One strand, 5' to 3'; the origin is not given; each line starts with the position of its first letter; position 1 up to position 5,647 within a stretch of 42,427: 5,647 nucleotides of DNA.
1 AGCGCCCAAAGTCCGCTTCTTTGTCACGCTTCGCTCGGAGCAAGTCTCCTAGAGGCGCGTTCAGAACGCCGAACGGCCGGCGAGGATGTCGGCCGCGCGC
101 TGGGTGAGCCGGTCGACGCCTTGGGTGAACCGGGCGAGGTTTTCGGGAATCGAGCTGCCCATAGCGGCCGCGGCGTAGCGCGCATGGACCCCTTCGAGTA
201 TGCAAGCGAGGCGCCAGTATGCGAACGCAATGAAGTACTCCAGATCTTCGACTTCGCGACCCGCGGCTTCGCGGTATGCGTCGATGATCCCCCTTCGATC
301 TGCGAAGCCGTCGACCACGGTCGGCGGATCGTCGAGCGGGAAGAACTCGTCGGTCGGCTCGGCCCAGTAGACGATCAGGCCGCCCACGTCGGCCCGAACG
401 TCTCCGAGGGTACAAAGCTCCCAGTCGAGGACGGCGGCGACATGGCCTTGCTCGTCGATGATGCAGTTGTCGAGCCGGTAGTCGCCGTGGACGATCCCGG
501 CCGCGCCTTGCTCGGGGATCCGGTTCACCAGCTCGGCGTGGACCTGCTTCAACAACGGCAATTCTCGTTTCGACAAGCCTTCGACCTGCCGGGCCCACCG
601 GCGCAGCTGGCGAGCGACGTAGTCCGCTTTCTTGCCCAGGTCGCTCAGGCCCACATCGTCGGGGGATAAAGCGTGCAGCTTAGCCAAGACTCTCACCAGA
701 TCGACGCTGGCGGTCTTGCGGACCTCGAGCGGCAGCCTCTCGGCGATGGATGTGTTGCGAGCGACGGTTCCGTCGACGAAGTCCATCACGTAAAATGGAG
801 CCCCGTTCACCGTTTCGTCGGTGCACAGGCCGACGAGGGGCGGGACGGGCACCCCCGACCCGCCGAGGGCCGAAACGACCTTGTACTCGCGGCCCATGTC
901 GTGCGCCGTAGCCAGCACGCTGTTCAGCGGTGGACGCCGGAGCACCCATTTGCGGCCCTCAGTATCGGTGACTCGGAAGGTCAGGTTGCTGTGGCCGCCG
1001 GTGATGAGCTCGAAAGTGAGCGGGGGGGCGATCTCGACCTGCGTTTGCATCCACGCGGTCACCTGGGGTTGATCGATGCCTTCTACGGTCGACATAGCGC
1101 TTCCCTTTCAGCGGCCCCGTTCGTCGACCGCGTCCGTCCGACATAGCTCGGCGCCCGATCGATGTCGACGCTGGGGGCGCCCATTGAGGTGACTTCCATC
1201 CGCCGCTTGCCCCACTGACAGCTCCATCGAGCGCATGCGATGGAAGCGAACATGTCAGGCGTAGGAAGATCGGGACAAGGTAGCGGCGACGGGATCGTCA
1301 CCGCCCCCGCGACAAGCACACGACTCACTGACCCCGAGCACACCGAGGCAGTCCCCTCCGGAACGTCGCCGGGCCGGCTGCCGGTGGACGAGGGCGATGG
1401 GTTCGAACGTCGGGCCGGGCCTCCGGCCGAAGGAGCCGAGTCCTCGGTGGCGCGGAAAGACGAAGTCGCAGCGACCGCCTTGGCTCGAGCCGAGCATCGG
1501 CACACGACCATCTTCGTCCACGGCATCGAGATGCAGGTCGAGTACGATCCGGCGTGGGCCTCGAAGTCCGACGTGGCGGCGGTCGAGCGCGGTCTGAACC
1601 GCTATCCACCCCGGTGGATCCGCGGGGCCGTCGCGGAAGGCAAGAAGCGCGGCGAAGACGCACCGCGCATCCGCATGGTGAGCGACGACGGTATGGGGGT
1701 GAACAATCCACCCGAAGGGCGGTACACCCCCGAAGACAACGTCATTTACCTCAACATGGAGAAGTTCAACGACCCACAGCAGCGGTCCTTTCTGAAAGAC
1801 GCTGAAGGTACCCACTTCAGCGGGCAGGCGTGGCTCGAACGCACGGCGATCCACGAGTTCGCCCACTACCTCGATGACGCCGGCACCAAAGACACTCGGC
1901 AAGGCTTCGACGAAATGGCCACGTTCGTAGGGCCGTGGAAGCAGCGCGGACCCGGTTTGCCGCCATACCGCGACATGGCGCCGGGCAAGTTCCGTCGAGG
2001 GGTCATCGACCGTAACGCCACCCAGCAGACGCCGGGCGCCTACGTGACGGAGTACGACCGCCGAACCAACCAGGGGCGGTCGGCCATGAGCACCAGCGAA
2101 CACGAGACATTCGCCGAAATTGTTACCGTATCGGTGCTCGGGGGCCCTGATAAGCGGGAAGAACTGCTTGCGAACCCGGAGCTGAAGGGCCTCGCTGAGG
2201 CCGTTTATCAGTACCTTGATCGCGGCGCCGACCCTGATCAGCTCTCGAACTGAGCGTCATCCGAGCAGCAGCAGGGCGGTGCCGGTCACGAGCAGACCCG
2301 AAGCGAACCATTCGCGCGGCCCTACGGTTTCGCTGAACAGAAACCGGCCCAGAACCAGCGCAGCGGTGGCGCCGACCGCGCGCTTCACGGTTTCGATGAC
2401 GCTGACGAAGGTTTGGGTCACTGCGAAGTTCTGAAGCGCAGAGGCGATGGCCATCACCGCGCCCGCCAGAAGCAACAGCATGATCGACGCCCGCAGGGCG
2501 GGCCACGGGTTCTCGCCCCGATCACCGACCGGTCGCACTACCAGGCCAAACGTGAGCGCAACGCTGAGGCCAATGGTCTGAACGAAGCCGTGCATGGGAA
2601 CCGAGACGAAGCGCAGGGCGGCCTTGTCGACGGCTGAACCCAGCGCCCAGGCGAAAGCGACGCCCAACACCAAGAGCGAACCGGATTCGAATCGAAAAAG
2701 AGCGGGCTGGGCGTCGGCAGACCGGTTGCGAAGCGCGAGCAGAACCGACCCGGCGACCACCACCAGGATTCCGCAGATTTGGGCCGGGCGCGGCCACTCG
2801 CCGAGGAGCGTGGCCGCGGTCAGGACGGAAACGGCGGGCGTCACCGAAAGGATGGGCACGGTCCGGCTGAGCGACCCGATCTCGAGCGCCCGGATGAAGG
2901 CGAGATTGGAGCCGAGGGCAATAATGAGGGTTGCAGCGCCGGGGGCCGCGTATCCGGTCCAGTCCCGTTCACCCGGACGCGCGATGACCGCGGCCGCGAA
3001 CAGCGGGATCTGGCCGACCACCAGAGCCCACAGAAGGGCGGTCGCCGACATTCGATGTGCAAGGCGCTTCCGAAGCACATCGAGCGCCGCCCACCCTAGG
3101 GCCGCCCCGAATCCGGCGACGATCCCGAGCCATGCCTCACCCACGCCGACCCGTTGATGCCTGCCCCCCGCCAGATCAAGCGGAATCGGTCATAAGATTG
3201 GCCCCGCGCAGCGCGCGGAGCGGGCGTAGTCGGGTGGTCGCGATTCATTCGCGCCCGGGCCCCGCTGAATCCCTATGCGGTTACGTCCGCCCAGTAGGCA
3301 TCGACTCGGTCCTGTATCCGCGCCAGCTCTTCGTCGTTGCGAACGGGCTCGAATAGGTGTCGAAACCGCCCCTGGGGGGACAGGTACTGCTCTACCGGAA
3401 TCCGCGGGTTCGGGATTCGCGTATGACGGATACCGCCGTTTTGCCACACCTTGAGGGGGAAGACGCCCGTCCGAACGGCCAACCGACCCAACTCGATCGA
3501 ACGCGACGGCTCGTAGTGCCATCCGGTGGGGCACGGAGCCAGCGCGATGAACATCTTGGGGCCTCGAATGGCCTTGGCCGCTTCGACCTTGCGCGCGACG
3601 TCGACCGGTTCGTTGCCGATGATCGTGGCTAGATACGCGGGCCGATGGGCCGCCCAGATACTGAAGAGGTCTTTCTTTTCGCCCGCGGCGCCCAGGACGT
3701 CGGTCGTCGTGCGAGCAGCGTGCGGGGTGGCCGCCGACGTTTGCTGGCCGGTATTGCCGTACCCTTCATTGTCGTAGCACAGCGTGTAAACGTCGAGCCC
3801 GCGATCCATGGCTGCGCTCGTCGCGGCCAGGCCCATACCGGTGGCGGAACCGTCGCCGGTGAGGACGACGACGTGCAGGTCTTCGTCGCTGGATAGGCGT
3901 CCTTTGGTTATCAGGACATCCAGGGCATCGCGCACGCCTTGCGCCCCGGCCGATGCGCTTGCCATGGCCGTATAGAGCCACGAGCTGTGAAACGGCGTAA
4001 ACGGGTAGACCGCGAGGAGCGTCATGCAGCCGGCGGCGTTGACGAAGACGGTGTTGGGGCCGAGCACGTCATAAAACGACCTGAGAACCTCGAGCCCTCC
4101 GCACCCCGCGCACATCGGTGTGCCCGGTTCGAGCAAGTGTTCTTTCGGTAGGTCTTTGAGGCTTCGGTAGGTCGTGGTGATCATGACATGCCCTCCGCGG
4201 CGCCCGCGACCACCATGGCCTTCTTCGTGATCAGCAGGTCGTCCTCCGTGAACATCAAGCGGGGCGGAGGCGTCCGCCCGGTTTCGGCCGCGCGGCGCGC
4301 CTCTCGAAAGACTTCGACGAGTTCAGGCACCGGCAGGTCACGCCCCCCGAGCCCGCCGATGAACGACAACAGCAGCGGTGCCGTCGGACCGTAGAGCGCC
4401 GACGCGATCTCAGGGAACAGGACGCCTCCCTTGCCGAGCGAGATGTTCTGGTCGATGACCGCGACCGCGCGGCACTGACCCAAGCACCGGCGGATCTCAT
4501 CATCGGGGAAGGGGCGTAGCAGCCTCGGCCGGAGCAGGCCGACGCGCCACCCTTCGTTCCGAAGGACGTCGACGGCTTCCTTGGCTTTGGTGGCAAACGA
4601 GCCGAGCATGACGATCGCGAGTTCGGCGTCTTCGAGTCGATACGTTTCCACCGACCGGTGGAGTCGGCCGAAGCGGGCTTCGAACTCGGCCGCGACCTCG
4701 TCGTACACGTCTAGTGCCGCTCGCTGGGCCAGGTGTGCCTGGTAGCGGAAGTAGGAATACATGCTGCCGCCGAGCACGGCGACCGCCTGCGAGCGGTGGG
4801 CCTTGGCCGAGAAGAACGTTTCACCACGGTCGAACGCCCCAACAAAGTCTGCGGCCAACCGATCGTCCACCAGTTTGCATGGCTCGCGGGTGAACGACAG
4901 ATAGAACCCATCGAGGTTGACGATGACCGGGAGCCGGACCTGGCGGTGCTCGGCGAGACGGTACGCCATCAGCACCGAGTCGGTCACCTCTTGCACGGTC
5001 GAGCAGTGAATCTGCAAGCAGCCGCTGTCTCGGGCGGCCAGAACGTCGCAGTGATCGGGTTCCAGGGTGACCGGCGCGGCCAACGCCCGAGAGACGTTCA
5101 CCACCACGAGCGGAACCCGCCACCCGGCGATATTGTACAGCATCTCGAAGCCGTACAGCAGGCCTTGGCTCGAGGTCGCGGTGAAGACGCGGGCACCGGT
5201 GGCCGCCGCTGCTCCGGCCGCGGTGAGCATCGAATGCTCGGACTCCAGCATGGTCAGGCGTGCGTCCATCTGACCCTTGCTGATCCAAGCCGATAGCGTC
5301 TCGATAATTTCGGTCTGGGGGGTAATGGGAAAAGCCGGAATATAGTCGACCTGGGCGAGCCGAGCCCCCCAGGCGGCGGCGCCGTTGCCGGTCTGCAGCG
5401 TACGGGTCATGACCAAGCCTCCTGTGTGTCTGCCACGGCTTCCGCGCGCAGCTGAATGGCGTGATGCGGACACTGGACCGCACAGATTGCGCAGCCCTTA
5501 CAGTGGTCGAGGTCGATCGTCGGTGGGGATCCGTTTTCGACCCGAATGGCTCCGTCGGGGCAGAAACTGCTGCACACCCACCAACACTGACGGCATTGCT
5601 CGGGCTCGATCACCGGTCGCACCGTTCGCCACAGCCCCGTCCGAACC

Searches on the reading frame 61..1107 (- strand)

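Call 18: search_protein_families(library=pfam, proteins=[window:61-1107:-], max_evalue=0.001)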
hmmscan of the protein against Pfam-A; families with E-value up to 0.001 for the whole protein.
window:61-1107:- (348 aa): 1 family
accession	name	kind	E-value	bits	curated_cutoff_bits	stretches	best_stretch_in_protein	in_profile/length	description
PF01636.29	APH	-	2.7e-51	175.1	23.2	1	32-276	2-231/239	Phosphotransferase enzyme family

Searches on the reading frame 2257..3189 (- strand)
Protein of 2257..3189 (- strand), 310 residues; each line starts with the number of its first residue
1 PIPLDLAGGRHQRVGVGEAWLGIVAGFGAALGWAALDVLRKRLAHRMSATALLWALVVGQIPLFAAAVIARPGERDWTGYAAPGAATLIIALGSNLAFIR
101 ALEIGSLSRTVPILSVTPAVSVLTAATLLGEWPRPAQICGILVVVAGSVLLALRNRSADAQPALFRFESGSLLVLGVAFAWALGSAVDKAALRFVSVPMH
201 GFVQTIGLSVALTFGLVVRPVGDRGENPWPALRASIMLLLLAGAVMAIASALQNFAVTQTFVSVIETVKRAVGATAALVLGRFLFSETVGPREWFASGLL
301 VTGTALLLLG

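Call 18: search_protein_families(library=pfam, proteins=[window:2257-3189:-], max_evalue=0.001)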
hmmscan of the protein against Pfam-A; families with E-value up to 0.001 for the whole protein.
window:2257-3189:- (310 aa): 2 families
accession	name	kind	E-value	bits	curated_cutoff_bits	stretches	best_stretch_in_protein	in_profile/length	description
PF00892.27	EamA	-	1.4e-22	80.8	28.2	2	21-152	2-134/135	EamA-like transporter family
PF03151.22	TPT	-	3.4e-05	23.8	30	0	96-153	80-137/291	Triose-phosphate Transporter family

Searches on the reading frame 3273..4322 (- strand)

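Call 18: search_protein_families(library=pfam, proteins=[window:3273-4322:-], max_evalue=0.001)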
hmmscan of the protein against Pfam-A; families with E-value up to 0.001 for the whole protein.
window:3273-4322:- (349 aa): 1 family
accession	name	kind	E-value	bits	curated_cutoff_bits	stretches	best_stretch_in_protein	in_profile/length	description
PF02775.26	TPP_enzyme_C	-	1.7e-14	54.3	21.9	1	97-255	2-146/151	Thiamine pyrophosphate enzyme, C-terminal TPP binding domain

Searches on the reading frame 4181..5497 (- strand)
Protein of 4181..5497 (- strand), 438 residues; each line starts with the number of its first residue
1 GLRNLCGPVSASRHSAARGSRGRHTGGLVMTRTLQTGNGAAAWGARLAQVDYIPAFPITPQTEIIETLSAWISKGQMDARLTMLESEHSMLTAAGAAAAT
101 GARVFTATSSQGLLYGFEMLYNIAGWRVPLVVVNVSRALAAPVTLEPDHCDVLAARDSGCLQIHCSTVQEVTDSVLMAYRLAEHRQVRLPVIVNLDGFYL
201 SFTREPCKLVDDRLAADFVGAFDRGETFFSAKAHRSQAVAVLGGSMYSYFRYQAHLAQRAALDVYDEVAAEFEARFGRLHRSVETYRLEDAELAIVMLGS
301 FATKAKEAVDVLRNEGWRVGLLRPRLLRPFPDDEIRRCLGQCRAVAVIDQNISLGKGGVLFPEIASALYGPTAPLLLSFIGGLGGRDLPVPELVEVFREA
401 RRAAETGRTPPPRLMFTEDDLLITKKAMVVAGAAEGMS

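Call 18: search_protein_families(library=pfam, proteins=[window:4181-5497:-], max_evalue=0.001)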
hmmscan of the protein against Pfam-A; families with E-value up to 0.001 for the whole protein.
window:4181-5497:- (438 aa): 3 families
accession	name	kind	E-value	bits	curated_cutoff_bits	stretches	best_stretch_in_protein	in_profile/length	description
PF01855.24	POR_N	-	5.6e-53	180.5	27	1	44-267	2-224/231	Pyruvate flavodoxin/ferredoxin oxidoreductase, thiamine diP-bdg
PF17147.9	PFOR_II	-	1.8e-28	99.3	27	1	291-390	1-99/102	Pyruvate:ferredoxin oxidoreductase core domain II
PF02780.25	Transketolase_C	-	8.5e-05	22.9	25.9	1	289-354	8-74/124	Transketolase, C-terminal domain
